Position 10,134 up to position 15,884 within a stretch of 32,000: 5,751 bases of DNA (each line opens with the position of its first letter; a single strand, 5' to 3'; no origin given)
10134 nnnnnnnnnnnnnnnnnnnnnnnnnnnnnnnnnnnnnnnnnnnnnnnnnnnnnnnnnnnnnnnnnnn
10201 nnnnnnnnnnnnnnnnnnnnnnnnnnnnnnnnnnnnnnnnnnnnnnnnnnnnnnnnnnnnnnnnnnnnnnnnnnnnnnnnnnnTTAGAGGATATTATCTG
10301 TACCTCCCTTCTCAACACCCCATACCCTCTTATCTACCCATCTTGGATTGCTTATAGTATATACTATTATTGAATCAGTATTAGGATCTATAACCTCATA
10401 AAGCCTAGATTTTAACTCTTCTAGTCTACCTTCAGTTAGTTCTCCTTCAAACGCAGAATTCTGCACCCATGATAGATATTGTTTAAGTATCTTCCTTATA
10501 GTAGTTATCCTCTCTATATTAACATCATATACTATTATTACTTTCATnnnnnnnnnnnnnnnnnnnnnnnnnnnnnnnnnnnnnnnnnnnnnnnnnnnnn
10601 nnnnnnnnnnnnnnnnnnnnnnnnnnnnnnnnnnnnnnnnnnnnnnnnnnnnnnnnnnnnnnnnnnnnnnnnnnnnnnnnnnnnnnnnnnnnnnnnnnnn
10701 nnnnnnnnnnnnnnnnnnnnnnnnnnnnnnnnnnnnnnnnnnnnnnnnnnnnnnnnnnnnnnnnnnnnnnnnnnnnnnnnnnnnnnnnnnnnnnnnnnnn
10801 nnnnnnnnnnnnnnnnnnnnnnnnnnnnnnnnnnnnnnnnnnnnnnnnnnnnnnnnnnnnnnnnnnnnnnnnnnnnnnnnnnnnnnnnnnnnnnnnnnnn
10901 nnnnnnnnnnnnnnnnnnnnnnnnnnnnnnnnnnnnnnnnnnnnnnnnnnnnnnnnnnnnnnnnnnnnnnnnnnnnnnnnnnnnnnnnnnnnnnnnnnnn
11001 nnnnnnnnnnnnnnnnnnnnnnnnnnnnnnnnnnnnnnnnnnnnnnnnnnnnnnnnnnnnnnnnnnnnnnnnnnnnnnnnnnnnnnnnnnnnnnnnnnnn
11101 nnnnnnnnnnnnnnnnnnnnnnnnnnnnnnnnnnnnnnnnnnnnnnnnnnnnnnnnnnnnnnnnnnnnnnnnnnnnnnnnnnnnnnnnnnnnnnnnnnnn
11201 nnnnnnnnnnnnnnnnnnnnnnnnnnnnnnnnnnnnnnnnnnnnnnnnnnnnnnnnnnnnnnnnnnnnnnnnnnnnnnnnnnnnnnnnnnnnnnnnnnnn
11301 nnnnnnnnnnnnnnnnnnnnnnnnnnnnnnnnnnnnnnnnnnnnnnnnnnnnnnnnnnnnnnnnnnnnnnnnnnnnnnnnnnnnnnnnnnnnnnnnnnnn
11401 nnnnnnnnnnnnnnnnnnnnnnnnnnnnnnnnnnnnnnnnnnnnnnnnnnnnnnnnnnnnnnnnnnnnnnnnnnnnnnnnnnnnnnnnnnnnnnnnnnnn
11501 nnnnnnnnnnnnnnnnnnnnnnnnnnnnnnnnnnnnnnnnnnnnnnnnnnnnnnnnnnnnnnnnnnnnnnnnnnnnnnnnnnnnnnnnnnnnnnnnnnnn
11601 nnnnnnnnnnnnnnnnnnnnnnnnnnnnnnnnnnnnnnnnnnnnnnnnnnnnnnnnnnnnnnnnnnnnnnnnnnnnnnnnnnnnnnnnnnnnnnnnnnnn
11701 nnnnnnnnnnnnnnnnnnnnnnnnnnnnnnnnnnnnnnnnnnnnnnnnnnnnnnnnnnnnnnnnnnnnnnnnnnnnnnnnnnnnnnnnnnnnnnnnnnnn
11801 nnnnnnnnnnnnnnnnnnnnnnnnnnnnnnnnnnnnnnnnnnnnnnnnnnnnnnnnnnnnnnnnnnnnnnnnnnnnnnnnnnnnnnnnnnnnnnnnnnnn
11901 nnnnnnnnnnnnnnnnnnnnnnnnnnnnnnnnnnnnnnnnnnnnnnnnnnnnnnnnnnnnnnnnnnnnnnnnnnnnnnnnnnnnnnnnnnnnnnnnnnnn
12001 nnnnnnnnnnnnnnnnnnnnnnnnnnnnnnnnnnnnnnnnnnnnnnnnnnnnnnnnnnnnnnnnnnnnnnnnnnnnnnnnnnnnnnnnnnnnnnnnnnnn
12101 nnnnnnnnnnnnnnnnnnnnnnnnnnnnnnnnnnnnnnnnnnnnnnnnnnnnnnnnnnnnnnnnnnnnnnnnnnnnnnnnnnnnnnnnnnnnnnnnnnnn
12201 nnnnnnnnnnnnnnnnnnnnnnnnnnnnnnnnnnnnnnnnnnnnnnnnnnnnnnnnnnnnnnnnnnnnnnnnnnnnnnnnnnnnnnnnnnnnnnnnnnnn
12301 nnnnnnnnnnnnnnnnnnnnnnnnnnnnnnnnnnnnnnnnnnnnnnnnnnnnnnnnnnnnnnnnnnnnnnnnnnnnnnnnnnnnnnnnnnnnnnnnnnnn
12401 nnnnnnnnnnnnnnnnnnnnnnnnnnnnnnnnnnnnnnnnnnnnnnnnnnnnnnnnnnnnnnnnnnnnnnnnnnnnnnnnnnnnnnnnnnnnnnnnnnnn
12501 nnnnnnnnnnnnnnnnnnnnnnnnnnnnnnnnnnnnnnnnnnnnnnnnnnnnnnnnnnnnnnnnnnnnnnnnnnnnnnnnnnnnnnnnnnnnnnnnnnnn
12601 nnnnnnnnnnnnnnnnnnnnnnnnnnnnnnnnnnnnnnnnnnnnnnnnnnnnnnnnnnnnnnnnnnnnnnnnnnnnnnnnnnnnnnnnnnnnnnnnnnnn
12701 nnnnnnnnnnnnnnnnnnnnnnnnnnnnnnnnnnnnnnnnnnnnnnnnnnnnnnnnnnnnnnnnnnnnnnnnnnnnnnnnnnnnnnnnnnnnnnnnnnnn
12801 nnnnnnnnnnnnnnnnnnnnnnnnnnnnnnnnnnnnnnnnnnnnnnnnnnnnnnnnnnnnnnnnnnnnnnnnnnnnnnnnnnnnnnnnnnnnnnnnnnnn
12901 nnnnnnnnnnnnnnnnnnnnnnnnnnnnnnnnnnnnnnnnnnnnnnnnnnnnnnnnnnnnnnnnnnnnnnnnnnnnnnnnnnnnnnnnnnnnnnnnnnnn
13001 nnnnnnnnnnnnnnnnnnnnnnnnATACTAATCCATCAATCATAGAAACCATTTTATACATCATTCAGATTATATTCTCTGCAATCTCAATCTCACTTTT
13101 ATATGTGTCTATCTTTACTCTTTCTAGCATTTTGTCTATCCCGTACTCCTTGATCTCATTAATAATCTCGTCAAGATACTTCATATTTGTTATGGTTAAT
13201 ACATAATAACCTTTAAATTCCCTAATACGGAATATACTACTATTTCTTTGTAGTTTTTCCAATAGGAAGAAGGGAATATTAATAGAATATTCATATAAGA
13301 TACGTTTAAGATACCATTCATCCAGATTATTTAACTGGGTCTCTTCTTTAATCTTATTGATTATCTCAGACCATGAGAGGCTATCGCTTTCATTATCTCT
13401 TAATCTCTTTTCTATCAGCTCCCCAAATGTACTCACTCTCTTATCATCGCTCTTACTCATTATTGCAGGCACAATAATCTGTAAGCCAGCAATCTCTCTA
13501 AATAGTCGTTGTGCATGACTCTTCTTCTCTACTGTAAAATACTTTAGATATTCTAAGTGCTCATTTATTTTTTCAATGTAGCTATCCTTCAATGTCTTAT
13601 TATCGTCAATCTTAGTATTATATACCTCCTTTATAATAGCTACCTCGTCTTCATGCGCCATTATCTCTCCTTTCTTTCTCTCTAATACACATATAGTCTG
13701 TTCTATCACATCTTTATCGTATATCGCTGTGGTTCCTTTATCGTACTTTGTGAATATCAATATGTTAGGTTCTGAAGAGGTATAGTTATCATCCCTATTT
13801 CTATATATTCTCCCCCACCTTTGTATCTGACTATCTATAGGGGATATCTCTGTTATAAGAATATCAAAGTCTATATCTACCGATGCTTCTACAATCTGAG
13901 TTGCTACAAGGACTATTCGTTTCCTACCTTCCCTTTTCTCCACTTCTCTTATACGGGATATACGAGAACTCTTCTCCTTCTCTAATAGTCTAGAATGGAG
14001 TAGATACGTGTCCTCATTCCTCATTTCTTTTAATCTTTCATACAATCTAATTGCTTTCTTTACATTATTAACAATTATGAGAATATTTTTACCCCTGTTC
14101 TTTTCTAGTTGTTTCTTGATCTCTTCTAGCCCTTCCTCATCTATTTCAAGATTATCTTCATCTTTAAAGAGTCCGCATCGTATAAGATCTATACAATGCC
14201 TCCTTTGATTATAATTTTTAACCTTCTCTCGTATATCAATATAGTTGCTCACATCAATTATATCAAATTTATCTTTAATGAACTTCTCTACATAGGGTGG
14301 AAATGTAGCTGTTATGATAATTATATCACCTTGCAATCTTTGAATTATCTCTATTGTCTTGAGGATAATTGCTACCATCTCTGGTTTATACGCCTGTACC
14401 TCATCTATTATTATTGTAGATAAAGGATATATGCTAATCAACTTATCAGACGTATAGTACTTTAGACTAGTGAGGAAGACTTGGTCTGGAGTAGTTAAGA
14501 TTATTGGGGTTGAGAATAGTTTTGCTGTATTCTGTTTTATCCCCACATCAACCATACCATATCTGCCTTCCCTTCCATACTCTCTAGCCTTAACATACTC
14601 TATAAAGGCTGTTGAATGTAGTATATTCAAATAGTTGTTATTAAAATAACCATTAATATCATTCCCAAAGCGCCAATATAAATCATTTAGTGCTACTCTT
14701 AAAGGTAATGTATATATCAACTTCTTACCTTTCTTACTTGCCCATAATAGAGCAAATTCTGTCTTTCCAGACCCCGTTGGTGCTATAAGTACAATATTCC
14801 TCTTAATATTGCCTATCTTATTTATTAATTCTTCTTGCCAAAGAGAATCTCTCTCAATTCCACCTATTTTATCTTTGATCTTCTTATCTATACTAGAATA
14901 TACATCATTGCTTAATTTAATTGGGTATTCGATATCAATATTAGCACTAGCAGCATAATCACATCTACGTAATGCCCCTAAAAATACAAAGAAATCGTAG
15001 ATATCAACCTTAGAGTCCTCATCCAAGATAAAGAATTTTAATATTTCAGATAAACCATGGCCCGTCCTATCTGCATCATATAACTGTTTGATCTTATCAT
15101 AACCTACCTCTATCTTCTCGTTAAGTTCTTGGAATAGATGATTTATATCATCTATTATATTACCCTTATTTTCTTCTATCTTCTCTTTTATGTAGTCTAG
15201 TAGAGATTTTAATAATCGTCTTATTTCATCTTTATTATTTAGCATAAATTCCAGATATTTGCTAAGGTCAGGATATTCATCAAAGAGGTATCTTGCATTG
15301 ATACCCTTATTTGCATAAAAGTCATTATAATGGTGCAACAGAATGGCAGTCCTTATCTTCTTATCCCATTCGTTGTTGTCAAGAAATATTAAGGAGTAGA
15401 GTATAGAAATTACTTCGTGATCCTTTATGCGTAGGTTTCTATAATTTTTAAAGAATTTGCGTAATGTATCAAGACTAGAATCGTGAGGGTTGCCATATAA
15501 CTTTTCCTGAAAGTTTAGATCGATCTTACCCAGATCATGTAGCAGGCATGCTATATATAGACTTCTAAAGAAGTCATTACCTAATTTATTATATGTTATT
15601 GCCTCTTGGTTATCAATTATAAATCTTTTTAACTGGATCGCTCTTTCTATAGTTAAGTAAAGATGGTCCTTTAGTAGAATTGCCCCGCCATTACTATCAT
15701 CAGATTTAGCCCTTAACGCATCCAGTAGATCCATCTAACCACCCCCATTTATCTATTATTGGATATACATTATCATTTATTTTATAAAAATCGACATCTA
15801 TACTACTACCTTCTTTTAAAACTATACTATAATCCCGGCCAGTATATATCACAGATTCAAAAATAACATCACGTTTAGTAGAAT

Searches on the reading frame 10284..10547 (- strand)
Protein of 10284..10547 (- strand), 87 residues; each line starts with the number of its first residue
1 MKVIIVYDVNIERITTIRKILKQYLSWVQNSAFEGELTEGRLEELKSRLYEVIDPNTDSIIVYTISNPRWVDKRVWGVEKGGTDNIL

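Call 5: search_protein_families(library=ncbifam, proteins=[window:10284-10547:-], max_evalue=0.01)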
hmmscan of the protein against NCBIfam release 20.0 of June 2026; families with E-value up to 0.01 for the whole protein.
window:10284-10547:- (87 aa): 1 family
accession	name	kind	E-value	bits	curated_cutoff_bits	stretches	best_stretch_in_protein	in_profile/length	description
TIGR01573.1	cas2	equivalog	2.2e-11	43.9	24.5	1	1-73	1-78/96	CRISPR-associated endonuclease Cas2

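Call 6: search_protein_families(library=pfam, proteins=[window:10284-10547:-], max_evalue=0.01)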
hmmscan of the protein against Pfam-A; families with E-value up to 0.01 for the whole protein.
window:10284-10547:- (87 aa): 1 family
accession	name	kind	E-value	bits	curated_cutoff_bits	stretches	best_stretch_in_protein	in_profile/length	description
PF09827.14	CRISPR_Cas2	-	2.5e-22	79.3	23.8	1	1-70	1-71/74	CRISPR associated protein Cas2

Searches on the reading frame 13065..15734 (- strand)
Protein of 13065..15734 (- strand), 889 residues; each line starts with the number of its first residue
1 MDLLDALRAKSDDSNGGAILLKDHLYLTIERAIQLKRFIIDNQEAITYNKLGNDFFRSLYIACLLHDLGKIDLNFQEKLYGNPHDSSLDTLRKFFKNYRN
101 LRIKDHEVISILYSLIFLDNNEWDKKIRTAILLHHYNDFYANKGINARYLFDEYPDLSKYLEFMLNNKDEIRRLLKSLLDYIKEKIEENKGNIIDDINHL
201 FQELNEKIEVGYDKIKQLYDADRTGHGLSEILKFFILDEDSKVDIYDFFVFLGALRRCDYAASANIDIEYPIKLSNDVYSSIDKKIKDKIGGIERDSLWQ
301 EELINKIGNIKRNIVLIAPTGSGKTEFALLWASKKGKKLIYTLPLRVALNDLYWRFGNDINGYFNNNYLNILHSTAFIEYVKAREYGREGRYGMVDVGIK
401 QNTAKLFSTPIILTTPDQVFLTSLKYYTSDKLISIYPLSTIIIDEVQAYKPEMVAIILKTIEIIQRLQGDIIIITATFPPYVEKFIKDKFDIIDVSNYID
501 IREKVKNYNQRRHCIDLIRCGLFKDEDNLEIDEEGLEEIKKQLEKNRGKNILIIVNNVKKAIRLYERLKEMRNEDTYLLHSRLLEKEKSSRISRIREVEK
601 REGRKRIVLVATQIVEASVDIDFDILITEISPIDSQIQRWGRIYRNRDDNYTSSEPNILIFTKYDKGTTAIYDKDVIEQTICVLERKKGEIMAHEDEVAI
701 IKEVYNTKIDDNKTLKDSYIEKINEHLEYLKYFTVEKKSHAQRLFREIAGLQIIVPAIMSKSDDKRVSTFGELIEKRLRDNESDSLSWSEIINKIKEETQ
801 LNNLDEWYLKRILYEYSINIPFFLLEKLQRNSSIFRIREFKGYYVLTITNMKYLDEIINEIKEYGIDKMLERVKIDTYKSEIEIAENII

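Call 5: search_protein_families(library=ncbifam, proteins=[window:13065-15734:-], max_evalue=0.01)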
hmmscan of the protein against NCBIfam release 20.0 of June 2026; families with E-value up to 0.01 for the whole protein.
window:13065-15734:- (889 aa): 6 families
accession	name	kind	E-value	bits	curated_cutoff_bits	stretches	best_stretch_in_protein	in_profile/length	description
TIGR01587.1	cas3_core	equivalog_domain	1.4e-72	244.8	102.45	1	314-685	2-356/358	CRISPR-associated helicase Cas3'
NF007248.0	PRK09694.1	equivalog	3.8e-36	124.4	569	1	314-742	304-759/878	CRISPR-associated helicase/endonuclease Cas3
TIGR02621.3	cas3_GSU0051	exception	3.6e-35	122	400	2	534-690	259-411/854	type I-G CRISPR-associated helicase/endonuclease Cas3g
TIGR01596.1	cas3_HD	equivalog_domain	7.7e-17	61.9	43.45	1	21-264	1-178/178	CRISPR-associated endonuclease Cas3''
TIGR03158.1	cas3_cyano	exception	2.4e-07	30.2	69.1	1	314-643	17-356/357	type I-D CRISPR-associated helicase Cas3'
TIGR02562.1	cas3_yersinia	equivalog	3e-07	28.7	565.95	1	604-670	837-901/1110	type I-F CRISPR-associated helicase Cas3f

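Call 6: search_protein_families(library=pfam, proteins=[window:13065-15734:-], max_evalue=0.01)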
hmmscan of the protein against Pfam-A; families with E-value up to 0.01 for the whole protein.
window:13065-15734:- (889 aa): 5 families
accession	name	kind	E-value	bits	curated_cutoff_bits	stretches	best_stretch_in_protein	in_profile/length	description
PF22590.2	Cas3-like_C_2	-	7.3e-31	107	27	1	548-647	2-105/106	CRISPR-associated nuclease/helicase Cas3, C-terminal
PF00270.35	DEAD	-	7.1e-13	49.1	26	1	300-484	4-166/167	DEAD/DEAH box helicase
PF00271.37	Helicase_C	-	5.2e-09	36.8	23.5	1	537-646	4-109/110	Helicase conserved C-terminal domain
PF04851.21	ResIII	-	8.3e-05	23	22.5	1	301-450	13-138/164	Type III restriction enzyme, res subunit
PF18019.7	Cas3_HD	-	0.0016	18.9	23.1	1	18-140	12-133/207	Cas3, HD domain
